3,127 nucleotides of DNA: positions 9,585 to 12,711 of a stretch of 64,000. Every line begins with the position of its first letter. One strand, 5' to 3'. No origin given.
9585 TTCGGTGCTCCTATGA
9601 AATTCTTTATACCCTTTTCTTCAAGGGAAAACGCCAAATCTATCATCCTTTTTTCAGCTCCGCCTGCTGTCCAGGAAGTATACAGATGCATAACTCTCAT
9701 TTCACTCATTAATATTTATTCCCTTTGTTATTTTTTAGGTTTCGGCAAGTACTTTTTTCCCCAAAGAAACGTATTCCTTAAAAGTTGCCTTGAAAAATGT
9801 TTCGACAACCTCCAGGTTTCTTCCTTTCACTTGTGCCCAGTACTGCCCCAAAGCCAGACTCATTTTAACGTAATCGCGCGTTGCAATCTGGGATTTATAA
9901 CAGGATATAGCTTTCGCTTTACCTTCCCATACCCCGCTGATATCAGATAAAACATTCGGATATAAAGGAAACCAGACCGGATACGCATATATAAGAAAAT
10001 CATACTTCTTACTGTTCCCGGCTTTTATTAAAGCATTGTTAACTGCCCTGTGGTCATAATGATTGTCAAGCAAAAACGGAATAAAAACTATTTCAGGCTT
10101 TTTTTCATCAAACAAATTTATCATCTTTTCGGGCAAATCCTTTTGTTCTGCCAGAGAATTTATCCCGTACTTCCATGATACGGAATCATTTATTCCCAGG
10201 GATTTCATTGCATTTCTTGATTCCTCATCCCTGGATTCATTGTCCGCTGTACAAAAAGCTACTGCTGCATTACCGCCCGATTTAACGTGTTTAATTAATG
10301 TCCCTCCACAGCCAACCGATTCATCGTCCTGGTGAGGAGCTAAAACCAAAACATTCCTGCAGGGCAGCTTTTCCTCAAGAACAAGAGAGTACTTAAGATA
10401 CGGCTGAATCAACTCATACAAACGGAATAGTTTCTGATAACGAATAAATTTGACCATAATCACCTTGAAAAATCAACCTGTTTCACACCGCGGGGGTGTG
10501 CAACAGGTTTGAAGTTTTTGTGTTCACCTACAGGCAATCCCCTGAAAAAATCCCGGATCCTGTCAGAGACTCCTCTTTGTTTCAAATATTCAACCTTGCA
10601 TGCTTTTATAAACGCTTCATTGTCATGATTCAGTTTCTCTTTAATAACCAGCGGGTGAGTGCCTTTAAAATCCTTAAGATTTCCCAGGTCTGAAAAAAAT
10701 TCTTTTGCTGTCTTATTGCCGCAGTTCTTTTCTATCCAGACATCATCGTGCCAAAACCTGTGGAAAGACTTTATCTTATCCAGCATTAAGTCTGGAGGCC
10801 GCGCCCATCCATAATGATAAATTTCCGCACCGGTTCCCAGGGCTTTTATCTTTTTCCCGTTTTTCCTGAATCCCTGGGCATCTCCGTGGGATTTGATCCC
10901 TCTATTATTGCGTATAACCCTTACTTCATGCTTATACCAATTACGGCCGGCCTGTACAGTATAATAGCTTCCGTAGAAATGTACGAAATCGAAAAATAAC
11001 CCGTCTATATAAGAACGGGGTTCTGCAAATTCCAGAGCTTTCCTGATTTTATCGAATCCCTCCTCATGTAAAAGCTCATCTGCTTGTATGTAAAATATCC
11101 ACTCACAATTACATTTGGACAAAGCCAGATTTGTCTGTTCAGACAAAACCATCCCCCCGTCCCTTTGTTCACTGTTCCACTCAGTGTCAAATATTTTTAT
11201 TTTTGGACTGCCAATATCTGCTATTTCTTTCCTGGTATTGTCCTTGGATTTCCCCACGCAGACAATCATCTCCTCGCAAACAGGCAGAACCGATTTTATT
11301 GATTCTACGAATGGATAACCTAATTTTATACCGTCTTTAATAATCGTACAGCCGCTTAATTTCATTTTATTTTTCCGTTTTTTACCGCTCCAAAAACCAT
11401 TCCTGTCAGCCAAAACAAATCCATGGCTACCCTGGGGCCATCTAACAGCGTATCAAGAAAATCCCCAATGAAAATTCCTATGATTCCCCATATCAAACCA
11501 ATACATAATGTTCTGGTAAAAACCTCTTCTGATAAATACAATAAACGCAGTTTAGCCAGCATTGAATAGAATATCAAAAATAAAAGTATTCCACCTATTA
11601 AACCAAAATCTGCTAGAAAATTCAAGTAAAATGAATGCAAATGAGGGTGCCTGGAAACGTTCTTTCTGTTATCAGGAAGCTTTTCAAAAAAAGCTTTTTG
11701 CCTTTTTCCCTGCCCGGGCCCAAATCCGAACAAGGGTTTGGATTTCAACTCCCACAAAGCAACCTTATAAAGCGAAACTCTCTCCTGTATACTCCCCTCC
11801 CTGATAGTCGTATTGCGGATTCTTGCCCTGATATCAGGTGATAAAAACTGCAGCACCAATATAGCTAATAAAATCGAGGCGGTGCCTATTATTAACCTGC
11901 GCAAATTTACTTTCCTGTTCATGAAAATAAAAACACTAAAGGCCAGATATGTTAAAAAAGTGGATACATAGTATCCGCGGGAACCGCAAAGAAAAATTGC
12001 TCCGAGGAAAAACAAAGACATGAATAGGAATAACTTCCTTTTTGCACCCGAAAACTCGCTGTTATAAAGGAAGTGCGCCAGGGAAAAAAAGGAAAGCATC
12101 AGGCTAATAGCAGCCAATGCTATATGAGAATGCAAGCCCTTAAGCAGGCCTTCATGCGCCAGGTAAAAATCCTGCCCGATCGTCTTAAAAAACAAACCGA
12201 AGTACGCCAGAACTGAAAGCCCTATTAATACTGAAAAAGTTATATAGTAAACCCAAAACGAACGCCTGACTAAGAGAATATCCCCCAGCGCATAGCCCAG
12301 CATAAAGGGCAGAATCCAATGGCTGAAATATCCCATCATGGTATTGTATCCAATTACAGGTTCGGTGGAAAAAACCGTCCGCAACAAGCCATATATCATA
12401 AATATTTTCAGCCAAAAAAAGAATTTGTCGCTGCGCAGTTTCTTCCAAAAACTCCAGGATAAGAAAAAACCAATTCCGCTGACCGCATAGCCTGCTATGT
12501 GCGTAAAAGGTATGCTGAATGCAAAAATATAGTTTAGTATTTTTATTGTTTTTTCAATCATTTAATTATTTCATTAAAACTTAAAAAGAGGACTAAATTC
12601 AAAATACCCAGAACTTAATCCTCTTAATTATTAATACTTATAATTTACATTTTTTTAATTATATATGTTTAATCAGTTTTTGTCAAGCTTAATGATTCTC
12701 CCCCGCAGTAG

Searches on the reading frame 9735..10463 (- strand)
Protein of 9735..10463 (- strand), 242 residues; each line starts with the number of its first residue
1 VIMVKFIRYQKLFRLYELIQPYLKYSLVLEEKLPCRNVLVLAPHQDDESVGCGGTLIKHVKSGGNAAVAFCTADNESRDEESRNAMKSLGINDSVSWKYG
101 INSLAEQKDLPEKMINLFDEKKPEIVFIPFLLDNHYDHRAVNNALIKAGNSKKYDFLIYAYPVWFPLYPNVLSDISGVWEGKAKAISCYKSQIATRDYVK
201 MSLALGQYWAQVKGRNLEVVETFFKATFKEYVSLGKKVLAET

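Call 32: search_protein_families(library=pfam, proteins=[window:9735-10463:-], max_evalue=0.00001)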
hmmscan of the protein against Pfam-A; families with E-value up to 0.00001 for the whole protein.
window:9735-10463:- (242 aa): 1 family
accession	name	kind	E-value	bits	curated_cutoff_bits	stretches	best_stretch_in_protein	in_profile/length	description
PF02585.22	PIG-L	-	1.7e-18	67.8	28.2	1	39-148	1-128/129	GlcNAc-PI de-N-acetylase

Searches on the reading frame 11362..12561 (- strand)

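Call 32: search_protein_families(library=pfam, proteins=[window:11362-12561:-], max_evalue=0.00001)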
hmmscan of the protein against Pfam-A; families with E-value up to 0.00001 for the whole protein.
window:11362-12561:- (399 aa): 1 family
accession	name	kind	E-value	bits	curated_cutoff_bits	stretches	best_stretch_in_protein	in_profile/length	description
PF04932.20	Wzy_C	-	1.3e-17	64.4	31.7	1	181-328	2-149/149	O-Antigen ligase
